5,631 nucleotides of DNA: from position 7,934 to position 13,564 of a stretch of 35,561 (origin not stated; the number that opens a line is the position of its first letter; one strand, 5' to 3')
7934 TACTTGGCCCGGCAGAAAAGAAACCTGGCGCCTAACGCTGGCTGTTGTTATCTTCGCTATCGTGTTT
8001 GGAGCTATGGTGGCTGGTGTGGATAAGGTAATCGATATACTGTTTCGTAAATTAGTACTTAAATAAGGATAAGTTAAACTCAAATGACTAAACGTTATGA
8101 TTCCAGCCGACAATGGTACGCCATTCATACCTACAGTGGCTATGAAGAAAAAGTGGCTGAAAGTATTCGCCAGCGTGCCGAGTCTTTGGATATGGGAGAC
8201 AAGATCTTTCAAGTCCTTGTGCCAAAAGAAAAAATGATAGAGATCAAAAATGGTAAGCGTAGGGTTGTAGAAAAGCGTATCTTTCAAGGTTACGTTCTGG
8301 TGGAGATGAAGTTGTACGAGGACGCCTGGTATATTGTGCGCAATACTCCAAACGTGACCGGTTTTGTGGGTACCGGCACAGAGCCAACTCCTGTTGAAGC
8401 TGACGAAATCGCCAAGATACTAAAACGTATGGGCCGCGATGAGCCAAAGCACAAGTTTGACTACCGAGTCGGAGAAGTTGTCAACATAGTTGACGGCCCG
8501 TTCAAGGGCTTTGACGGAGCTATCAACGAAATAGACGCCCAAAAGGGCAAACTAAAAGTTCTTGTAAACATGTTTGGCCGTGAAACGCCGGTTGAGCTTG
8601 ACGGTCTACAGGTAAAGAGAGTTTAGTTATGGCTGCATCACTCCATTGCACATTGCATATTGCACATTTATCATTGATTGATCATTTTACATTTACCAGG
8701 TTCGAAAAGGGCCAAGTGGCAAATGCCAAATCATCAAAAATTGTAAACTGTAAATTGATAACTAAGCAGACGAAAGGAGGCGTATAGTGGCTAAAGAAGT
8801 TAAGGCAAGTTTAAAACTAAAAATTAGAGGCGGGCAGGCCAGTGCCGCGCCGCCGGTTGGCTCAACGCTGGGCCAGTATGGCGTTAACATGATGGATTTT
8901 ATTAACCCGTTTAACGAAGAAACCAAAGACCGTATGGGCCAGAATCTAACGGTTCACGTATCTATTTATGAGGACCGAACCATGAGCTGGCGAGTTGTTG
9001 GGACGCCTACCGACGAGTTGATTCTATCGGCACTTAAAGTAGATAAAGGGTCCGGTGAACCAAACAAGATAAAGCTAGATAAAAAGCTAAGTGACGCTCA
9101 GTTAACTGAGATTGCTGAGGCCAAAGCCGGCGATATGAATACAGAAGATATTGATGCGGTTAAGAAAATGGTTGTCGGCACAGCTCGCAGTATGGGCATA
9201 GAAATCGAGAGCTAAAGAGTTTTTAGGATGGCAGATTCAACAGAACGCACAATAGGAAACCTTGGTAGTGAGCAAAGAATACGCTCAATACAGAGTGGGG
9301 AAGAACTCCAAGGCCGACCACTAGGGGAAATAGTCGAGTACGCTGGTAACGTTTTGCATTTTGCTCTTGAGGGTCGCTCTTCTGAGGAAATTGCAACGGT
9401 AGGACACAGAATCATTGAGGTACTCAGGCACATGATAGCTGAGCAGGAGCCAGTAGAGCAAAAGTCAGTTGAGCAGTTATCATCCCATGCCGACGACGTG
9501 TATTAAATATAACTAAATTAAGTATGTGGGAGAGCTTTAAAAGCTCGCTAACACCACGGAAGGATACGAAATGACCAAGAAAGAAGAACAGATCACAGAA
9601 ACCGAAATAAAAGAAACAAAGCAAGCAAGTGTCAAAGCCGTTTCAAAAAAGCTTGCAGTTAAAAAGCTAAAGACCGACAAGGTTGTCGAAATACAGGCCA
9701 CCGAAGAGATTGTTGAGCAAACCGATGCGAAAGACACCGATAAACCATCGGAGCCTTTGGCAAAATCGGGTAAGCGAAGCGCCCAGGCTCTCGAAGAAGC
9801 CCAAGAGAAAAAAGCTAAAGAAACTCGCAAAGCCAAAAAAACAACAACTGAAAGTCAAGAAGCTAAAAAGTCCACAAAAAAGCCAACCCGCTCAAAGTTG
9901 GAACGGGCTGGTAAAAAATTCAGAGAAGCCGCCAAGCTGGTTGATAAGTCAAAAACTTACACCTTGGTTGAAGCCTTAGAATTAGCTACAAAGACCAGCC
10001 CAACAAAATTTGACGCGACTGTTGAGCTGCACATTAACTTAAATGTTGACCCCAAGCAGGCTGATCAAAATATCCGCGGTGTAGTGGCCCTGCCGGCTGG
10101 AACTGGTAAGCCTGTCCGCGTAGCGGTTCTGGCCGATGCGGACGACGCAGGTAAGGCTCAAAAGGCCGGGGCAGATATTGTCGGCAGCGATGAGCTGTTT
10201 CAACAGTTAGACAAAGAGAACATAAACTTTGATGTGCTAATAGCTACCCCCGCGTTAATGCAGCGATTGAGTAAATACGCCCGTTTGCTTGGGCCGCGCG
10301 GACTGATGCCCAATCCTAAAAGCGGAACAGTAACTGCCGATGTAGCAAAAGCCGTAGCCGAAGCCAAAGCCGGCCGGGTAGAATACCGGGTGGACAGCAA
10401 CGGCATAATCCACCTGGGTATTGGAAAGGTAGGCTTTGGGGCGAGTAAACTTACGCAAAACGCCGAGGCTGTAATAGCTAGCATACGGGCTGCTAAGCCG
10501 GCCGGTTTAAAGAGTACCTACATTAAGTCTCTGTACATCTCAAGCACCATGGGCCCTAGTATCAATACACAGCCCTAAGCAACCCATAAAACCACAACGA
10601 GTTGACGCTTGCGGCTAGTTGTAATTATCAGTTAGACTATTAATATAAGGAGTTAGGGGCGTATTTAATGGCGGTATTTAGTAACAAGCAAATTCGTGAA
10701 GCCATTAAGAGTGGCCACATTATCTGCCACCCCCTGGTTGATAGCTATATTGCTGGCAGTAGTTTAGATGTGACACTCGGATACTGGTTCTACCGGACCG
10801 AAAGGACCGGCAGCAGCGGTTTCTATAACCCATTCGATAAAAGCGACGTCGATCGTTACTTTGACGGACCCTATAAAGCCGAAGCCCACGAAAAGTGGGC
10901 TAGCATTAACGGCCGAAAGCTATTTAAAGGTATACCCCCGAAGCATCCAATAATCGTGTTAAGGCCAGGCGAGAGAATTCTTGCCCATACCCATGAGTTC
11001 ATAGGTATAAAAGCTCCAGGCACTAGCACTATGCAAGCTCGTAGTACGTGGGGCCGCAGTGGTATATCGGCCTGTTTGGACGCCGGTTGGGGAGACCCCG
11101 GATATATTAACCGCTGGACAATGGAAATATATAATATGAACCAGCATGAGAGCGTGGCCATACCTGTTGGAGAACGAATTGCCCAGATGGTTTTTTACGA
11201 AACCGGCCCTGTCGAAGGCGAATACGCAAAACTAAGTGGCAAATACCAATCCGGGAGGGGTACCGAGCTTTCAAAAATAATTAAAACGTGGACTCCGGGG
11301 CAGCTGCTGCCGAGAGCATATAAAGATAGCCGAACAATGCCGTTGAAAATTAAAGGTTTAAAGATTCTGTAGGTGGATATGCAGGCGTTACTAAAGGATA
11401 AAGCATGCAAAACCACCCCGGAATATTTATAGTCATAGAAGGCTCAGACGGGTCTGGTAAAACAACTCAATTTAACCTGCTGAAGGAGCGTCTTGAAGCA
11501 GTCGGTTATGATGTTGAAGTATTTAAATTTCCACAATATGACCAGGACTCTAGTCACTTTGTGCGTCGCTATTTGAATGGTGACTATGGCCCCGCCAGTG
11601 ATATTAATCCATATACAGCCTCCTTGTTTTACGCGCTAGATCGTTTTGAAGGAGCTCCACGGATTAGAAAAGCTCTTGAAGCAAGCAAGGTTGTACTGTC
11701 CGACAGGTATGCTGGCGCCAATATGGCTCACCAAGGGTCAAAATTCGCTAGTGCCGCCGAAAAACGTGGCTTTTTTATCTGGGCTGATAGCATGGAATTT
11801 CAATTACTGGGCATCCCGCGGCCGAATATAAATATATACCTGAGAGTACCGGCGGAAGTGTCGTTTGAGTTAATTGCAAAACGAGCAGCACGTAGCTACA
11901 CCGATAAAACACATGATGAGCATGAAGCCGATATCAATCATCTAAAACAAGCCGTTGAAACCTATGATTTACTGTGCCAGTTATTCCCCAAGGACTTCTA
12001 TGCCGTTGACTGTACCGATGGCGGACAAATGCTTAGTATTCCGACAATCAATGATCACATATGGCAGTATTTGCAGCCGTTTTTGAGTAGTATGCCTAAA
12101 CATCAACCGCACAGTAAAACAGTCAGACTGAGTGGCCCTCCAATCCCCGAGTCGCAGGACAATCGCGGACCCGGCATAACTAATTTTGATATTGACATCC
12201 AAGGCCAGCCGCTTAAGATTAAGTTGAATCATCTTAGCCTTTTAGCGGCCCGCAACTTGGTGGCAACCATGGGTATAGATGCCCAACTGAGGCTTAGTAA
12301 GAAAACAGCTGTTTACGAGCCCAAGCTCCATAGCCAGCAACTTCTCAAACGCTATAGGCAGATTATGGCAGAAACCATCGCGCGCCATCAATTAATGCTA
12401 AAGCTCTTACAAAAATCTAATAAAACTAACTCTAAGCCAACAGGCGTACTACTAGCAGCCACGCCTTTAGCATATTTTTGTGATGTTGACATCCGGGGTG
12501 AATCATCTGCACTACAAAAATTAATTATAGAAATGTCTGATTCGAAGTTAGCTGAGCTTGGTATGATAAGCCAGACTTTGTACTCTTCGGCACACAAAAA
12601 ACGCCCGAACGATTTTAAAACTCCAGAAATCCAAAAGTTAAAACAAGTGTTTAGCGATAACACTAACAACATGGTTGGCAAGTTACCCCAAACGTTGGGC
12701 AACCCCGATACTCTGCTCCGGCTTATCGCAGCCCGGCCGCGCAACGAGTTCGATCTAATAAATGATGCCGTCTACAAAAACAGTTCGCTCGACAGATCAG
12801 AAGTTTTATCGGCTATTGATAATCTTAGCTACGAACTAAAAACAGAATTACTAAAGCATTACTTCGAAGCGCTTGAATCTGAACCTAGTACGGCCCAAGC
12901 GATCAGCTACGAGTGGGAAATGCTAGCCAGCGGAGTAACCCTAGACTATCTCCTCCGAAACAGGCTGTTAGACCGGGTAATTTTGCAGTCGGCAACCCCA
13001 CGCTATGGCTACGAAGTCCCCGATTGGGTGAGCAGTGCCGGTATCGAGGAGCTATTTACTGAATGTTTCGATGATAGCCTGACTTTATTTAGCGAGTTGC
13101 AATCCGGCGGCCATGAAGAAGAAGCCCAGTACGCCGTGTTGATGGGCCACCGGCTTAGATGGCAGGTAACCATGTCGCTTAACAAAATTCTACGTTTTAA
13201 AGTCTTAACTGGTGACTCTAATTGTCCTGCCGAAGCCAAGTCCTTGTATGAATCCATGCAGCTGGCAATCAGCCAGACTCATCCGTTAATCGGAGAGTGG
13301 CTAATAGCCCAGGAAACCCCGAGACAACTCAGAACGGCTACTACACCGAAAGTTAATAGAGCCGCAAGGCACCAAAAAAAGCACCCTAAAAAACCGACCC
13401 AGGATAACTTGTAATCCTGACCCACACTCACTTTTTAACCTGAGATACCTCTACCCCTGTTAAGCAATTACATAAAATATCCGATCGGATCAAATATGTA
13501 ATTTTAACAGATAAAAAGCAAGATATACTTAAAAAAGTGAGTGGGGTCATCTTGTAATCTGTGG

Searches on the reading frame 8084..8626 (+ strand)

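Call 71: search_protein_families(library=pfam, proteins=[window:8084-8626:+], max_evalue=0.00001)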
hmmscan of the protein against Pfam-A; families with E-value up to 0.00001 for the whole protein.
window:8084-8626:+ (180 aa): 1 family
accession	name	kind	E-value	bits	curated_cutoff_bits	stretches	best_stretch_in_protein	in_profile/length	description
PF02357.24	NusG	-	6.6e-29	100.7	22.2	1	10-113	2-93/93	Transcription termination factor nusG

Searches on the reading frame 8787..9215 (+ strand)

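Call 71: search_protein_families(library=pfam, proteins=[window:8787-9215:+], max_evalue=0.00001)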
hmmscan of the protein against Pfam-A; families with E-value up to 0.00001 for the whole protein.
window:8787-9215:+ (142 aa): 2 families
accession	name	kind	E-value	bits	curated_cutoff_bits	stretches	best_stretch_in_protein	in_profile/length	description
PF03946.19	Ribosomal_L11_N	-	5.6e-21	74.5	32.9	1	9-65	1-57/58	Ribosomal protein L11, N-terminal domain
PF00298.24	Ribosomal_L11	-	1.3e-18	67.6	21.4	1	74-140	4-69/69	Ribosomal protein L11, RNA binding domain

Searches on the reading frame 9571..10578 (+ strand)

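Call 71: search_protein_families(library=pfam, proteins=[window:9571-10578:+], max_evalue=0.00001)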
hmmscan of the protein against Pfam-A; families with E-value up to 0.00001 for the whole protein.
window:9571-10578:+ (335 aa): 1 family
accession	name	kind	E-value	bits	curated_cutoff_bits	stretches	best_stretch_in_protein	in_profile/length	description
PF00687.26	Ribosomal_L1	-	6.6e-62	209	32.2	1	141-329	3-198/198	Ribosomal protein L1p/L10e family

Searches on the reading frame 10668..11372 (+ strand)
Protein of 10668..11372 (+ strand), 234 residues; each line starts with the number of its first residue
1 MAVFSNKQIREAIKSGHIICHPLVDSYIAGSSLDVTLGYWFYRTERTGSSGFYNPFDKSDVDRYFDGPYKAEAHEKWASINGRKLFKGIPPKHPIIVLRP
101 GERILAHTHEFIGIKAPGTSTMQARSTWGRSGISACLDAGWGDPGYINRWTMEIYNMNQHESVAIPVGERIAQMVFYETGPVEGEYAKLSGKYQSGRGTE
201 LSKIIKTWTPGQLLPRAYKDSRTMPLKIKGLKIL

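Call 71: search_protein_families(library=pfam, proteins=[window:10668-11372:+], max_evalue=0.00001)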
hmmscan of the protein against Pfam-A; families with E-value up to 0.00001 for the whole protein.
window:10668-11372:+ (234 aa): 1 family
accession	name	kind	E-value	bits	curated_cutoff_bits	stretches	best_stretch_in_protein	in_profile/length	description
PF22769.1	DCD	-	3.5e-32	112.1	27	1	4-178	2-152/153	dCTP deaminase-like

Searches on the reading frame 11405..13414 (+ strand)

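Call 71: search_protein_families(library=pfam, proteins=[window:11405-13414:+], max_evalue=0.00001)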
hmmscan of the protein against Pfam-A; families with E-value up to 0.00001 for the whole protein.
window:11405-13414:+ (669 aa): 2 families
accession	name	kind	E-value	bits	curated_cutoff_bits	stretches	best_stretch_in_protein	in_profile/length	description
PF02223.23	Thymidylate_kin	-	2.9e-21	76.5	27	1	11-201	1-172/185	Thymidylate kinase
PF02511.20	Thy1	-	3.4e-06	27.4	24.8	0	472-627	31-190/191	Thymidylate synthase complementing protein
